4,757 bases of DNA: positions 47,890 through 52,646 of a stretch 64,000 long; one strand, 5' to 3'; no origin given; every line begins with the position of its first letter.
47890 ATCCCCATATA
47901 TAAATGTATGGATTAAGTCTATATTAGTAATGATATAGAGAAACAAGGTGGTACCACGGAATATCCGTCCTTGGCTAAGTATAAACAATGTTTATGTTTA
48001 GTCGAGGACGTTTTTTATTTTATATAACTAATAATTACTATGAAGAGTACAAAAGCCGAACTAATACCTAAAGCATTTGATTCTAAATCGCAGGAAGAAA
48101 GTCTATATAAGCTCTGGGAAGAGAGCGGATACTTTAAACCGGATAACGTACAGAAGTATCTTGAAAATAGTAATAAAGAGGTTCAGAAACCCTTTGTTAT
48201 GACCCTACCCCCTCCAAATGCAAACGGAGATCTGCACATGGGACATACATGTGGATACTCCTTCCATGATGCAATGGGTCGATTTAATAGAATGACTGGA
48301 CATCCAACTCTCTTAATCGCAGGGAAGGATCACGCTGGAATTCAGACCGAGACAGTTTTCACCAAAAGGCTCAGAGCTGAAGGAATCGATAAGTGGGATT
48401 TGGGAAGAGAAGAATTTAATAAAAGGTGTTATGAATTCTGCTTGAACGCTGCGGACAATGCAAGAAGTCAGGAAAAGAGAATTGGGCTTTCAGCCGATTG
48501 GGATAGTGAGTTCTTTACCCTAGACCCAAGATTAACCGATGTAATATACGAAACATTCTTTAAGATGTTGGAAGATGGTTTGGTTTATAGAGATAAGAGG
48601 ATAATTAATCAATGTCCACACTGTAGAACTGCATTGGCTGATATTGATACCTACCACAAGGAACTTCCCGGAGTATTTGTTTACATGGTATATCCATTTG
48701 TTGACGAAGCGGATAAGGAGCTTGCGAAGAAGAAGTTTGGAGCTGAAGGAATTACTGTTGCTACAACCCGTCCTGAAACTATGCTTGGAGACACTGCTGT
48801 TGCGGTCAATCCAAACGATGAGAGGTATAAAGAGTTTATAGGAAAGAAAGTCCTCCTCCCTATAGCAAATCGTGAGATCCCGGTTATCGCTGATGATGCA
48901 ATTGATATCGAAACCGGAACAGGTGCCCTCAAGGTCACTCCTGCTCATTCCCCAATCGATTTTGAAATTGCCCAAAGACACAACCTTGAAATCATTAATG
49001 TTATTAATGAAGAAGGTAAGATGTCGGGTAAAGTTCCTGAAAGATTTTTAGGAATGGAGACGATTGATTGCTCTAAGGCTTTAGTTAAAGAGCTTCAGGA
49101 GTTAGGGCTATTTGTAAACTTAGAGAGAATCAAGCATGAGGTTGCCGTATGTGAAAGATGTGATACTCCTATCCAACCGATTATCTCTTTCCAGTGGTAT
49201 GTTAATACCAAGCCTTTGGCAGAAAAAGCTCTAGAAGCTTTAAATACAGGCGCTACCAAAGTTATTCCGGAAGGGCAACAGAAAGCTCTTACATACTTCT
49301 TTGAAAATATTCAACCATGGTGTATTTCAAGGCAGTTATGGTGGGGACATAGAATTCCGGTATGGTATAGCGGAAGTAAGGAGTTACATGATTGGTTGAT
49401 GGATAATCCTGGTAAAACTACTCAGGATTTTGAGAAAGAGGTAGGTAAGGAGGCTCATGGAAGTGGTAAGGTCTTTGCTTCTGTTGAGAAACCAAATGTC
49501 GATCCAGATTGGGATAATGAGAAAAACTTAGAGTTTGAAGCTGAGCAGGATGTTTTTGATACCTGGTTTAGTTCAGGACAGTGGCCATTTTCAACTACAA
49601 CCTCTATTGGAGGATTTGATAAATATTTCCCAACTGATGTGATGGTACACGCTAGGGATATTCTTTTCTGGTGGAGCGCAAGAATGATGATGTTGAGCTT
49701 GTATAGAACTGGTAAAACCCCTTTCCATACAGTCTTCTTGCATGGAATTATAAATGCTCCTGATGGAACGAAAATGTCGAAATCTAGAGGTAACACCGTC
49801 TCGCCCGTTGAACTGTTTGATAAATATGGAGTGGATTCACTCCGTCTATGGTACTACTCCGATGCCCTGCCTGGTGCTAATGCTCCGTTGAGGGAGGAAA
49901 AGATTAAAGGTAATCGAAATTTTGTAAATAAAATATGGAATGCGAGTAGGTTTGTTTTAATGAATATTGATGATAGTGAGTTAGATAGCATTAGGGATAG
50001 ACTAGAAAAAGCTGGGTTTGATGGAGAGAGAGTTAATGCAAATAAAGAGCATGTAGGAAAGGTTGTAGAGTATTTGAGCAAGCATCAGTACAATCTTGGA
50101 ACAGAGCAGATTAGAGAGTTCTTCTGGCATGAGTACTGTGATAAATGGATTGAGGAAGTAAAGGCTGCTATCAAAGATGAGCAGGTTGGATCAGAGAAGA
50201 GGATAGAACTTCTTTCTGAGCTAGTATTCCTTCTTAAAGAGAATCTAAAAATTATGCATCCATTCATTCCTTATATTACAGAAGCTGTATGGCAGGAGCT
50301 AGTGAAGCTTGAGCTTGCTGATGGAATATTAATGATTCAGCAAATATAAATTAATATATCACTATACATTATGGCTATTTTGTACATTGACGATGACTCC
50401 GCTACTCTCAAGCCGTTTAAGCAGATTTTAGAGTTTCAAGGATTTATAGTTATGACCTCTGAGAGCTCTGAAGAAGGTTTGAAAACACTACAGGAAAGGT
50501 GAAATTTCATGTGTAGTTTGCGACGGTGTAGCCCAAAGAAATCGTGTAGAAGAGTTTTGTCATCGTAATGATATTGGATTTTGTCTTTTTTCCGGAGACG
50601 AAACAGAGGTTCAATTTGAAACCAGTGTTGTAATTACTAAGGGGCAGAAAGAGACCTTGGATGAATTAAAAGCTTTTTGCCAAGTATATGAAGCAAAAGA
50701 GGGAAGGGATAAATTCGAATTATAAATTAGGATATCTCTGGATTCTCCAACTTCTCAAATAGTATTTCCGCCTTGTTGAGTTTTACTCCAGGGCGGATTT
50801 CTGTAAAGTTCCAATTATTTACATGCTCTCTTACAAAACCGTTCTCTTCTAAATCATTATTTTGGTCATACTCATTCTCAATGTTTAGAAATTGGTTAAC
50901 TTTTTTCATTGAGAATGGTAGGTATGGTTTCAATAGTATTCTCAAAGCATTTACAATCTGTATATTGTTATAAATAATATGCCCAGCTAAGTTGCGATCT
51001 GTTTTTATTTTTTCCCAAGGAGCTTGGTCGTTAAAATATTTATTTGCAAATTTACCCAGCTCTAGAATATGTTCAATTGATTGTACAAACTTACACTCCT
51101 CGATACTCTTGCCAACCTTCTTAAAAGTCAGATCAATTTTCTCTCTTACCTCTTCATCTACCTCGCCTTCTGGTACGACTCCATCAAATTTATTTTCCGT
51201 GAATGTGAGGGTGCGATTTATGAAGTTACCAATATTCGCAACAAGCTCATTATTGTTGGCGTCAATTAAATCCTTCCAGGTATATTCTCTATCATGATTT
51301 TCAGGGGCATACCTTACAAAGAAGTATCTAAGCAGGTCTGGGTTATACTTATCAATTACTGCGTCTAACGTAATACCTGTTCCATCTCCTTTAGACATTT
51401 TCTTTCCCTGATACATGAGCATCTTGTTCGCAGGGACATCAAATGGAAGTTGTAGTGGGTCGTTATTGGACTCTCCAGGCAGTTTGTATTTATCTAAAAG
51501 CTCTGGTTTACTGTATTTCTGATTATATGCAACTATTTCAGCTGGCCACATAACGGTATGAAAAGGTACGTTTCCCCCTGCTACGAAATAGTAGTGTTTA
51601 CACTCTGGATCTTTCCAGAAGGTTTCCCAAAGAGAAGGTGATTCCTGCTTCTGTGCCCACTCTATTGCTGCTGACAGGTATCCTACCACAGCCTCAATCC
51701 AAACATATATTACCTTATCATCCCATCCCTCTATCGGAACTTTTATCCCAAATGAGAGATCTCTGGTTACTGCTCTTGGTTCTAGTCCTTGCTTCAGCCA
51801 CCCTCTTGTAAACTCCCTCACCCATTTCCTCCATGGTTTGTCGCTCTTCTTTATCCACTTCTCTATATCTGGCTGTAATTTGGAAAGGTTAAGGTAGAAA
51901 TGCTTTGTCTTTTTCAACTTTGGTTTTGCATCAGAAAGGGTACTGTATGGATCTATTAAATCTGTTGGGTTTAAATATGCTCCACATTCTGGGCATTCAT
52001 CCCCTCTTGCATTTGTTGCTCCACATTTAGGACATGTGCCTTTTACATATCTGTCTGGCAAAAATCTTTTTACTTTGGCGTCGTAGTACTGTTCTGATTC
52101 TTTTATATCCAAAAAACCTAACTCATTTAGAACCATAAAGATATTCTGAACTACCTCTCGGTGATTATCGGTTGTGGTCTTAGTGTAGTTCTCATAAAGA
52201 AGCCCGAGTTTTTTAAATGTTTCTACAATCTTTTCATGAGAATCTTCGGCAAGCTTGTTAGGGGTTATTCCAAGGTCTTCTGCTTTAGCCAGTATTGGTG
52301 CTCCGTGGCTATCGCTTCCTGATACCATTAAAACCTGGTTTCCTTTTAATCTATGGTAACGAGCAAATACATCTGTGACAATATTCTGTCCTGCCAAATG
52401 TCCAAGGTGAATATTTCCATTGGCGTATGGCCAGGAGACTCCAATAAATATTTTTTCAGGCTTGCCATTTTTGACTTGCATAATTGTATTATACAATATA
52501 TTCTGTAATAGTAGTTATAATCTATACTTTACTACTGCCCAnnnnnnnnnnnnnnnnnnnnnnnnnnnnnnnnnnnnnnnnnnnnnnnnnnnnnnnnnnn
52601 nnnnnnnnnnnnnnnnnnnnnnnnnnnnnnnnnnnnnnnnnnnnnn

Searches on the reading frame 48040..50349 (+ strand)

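Call 68: search_protein_families(library=pfam, proteins=[window:48040-50349:+], max_evalue=0.00001)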
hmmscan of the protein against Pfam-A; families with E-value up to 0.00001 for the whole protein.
window:48040-50349:+ (769 aa): 4 families
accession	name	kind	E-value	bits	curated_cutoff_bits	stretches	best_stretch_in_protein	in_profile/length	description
PF00133.28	tRNA-synt_1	-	1.9e-108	363.3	22.7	1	22-606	2-403/414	tRNA synthetases class I (I, L, M and V)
PF09334.17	tRNA-synt_1g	-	3.6e-18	65.9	20.1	1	53-205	2-152/391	tRNA synthetases class I (M)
PF08264.19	Anticodon_1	-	2.5e-14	53.8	25.1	1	672-755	12-89/148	Anticodon-binding domain of tRNA ligase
PF13603.12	tRNA-synt_1_2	-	8.3e-11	42.1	25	1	266-328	84-146/185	Leucyl-tRNA synthetase, editing domain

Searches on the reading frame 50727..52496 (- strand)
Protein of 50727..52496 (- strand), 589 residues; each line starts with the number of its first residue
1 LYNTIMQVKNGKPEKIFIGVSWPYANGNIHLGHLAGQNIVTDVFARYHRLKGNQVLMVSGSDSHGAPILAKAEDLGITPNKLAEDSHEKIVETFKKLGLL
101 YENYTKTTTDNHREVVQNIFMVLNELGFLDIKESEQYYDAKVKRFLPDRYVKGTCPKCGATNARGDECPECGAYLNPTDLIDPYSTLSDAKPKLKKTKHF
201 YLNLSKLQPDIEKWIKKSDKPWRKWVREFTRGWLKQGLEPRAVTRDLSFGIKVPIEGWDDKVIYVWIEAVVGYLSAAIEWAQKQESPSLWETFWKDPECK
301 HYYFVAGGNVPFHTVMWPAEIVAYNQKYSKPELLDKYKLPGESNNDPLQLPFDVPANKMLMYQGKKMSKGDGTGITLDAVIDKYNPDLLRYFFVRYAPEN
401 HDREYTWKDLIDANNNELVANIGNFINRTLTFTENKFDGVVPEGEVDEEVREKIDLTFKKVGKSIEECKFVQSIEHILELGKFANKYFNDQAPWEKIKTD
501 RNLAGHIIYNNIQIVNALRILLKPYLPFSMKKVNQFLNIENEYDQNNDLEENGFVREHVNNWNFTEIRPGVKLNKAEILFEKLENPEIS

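Call 68: search_protein_families(library=pfam, proteins=[window:50727-52496:-], max_evalue=0.00001)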
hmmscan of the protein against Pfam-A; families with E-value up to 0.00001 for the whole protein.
window:50727-52496:- (589 aa): 4 families
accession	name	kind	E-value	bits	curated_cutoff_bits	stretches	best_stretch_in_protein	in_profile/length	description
PF09334.17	tRNA-synt_1g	-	1.7e-137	458.8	20.1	1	17-430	2-391/391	tRNA synthetases class I (M)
PF00133.28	tRNA-synt_1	-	7e-18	65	22.7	1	2-216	12-208/414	tRNA synthetases class I (I, L, M and V)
PF01406.26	tRNA-synt_1e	-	5.1e-10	39.6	27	0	12-125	6-118/301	tRNA synthetases class I (C) catalytic domain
PF19303.5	Anticodon_3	-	8e-10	39.2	23.5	1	444-586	8-138/152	Anticodon binding domain of methionyl tRNA ligase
